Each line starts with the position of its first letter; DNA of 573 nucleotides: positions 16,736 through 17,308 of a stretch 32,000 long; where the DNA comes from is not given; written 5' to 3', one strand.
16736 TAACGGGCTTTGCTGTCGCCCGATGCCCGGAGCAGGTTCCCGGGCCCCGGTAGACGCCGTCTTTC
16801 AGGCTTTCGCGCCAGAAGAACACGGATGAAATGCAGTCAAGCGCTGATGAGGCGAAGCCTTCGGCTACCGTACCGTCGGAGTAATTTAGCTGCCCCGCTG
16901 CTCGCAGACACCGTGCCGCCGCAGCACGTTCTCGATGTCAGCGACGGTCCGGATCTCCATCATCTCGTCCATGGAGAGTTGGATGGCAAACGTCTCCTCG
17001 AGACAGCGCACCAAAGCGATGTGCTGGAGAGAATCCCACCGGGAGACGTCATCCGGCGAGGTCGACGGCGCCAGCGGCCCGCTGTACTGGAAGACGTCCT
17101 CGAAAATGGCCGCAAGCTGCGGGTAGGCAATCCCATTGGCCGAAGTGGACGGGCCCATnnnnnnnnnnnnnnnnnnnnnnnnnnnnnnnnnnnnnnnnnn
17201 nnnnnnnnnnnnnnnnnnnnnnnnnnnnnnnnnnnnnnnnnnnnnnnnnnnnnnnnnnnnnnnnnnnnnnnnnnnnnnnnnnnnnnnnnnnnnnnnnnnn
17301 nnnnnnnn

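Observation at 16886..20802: FkbH-like loader, dedicated ACP and dehydratase::ketoreductase fusion, divergent from acpXL: a candidate C3-hydroxyacyl starter or tailoring module for lipid A VLCFA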

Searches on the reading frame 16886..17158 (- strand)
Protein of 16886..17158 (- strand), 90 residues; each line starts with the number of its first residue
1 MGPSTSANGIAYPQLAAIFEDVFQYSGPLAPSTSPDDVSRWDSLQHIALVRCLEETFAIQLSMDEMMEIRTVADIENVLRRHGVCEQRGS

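Call 5: search_protein_families(library=pfam, proteins=[window:16886-17158:-], max_evalue=0.01)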
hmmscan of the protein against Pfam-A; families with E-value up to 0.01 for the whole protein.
window:16886-17158:- (90 aa): 1 family
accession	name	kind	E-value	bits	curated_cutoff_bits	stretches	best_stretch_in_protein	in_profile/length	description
PF00550.31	PP-binding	-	8.5e-07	29.6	20.8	1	15-77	3-65/67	Phosphopantetheine attachment site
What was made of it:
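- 16886..17158 (-): Dedicated carrier protein (ACP2), 90 aa, phosphopantetheine site Ser43 (DSL, 17030-17032). PF00550 29.6 bits (call 5).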

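Call 7: search_protein_families(library=ncbifam, proteins=[window:16886-17158:-], max_evalue=0.01)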
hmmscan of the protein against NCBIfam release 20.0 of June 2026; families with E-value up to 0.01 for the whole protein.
window:16886-17158:- (90 aa): 6 families
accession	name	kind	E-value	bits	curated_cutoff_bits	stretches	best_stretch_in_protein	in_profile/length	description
NF006031.0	PRK08172.1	equivalog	3.2e-06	27.7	76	1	42-81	37-76/82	acyl carrier protein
NF002148.0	PRK00982.1-2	subfamily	2.7e-05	23.9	71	1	42-81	37-76/79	acyl carrier protein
NF002150.0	PRK00982.1-4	subfamily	0.0003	21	66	1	42-77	38-73/80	acyl carrier protein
TIGR00517.1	acyl_carrier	equivalog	0.00049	19.9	70.45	1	42-75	36-69/77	acyl carrier protein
NF002151.0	PRK00982.1-5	equivalog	0.0021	18.1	92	1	41-75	35-69/78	acyl carrier protein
NF002149.0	PRK00982.1-3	equivalog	0.0083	16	106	0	42-74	36-68/78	acyl carrier protein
